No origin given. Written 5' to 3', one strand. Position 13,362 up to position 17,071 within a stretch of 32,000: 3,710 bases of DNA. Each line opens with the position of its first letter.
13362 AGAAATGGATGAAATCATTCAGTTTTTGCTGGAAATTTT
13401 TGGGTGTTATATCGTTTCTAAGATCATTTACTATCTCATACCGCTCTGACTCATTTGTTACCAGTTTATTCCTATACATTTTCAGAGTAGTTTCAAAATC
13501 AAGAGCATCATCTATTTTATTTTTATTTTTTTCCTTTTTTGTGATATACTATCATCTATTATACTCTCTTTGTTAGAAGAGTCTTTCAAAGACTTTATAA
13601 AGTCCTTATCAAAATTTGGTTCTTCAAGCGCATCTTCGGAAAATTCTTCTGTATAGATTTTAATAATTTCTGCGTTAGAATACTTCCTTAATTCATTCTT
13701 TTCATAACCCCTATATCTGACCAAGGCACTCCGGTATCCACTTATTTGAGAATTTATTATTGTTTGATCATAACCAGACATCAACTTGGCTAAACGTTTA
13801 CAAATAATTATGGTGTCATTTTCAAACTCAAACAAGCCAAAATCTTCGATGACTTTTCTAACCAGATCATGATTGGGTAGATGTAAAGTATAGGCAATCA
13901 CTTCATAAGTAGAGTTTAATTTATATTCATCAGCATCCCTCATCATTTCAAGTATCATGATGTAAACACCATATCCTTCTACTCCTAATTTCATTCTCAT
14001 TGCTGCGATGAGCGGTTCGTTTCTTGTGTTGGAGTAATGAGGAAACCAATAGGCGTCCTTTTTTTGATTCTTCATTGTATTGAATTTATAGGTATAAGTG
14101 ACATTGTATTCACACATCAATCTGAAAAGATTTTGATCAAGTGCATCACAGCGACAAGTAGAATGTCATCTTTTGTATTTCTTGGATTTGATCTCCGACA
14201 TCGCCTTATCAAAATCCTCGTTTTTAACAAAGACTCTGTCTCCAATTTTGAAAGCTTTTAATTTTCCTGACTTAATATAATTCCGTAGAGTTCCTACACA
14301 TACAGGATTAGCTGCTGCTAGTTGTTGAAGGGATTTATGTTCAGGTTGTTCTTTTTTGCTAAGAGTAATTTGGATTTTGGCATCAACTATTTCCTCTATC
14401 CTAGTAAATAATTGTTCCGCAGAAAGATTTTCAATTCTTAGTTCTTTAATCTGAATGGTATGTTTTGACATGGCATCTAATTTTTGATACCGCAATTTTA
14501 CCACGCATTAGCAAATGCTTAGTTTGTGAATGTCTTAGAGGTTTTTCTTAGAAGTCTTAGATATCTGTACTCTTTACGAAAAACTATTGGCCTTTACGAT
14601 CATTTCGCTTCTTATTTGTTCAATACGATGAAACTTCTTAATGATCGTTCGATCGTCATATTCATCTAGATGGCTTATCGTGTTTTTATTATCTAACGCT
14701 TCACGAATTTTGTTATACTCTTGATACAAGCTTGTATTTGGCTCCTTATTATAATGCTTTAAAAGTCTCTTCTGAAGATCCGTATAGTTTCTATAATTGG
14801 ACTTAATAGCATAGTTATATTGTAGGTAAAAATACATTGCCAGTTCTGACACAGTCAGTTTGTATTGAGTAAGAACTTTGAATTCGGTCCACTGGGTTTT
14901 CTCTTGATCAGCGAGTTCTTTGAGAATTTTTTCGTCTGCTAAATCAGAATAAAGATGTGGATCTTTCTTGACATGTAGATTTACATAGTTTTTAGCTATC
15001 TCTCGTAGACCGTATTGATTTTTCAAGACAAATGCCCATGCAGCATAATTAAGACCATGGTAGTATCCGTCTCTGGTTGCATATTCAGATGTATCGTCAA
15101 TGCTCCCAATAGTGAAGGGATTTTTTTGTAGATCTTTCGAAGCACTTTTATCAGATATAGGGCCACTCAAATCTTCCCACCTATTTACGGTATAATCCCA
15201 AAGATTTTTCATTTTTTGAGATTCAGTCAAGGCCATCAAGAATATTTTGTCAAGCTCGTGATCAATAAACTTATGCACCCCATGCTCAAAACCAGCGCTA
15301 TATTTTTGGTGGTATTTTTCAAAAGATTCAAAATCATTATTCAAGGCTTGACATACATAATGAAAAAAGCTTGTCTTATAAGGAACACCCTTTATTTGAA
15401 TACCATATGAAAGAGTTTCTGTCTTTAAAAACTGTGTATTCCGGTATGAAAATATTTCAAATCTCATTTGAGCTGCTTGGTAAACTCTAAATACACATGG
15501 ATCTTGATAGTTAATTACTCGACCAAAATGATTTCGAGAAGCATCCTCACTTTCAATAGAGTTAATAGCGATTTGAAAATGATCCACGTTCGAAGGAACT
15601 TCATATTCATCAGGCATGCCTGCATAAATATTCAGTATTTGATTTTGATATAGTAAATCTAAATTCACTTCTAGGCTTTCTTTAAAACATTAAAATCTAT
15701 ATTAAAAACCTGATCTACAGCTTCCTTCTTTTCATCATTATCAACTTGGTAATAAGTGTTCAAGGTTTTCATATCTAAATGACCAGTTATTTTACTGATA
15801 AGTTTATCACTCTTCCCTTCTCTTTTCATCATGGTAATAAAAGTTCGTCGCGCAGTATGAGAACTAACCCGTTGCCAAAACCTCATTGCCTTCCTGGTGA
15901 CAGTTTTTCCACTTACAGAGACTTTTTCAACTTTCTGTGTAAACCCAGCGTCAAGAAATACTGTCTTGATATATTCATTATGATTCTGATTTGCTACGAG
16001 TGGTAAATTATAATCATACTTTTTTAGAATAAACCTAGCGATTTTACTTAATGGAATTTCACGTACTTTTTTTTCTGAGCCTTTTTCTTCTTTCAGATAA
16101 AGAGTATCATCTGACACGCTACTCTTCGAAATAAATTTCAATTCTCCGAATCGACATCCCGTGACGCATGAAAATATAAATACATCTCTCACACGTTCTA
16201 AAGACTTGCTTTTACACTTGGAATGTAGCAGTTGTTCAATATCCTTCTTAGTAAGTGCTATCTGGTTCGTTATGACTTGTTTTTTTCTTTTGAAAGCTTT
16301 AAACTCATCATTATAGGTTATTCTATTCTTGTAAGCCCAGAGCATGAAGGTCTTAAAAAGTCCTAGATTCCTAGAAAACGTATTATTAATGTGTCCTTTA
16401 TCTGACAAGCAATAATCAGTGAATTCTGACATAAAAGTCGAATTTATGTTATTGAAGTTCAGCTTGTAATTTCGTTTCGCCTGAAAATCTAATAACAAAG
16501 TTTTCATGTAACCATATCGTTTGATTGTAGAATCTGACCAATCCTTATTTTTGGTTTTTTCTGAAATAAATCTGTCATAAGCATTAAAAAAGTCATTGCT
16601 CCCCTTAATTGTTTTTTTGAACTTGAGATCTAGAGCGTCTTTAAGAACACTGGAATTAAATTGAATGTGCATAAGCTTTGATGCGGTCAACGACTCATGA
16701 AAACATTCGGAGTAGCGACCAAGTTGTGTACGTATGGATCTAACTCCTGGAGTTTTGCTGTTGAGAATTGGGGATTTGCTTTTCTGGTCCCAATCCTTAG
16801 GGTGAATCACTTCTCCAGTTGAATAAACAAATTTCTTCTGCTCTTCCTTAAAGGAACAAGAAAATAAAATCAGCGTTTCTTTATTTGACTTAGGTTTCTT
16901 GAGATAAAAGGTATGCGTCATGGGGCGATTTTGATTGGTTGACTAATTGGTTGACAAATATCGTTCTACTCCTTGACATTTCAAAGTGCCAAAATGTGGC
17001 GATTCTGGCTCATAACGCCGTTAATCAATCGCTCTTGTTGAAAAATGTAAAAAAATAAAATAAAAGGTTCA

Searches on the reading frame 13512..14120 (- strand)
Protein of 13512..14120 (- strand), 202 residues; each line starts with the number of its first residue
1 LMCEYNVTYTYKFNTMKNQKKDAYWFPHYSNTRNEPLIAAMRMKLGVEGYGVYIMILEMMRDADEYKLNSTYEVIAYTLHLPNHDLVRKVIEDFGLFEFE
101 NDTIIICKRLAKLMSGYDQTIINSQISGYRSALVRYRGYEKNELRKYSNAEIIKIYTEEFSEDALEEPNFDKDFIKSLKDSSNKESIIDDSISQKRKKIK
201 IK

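Call 7: search_protein_families(library=pfam, proteins=[window:13512-14120:-], max_evalue=0.001)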
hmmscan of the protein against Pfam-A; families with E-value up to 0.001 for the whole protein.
window:13512-14120:- (202 aa): 1 family
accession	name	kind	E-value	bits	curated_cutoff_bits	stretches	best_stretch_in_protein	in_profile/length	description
PF14297.12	Lin1244_N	-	2.5e-09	38.2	25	1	25-108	1-93/95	Lin1244/Lin1753-like, N-terminal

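Call 74: search_protein_families(library=padloc, proteins=[window:13512-14120:-], max_evalue=0.00001)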
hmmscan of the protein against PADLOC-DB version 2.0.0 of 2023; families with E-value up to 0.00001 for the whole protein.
window:13512-14120:- (202 aa): 0 families

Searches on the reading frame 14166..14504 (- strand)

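Call 7: search_protein_families(library=pfam, proteins=[window:14166-14504:-], max_evalue=0.001)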
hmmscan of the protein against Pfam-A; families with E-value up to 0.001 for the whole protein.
window:14166-14504:- (112 aa): 1 family
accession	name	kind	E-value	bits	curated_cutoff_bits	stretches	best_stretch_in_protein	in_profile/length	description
PF12728.13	HTH_17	-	2.4e-06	28.1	27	1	60-102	5-47/51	Helix-turn-helix domain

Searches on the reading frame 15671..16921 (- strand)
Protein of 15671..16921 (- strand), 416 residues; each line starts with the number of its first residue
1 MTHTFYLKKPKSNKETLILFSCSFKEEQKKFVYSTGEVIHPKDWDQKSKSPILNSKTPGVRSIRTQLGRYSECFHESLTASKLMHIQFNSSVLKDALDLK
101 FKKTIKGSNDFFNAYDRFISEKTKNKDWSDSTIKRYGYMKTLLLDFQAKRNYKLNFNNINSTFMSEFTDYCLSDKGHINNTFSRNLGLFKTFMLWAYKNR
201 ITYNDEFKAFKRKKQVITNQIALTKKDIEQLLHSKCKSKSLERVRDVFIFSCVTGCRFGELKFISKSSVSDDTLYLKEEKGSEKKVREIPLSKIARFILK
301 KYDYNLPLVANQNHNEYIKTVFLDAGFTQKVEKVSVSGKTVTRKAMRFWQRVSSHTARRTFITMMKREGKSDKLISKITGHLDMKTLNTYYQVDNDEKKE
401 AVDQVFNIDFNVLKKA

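Call 7: search_protein_families(library=pfam, proteins=[window:15671-16921:-], max_evalue=0.001)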
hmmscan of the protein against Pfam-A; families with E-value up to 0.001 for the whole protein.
window:15671-16921:- (416 aa): 2 families
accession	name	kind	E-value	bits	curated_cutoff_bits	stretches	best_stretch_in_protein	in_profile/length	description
PF00589.27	Phage_integrase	-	2.3e-13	50.7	27.1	1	223-395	3-170/172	Phage integrase family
PF13102.12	Phage_int_SAM_5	-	1.4e-10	41.8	22.3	1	110-210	1-96/98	Phage integrase SAM-like domain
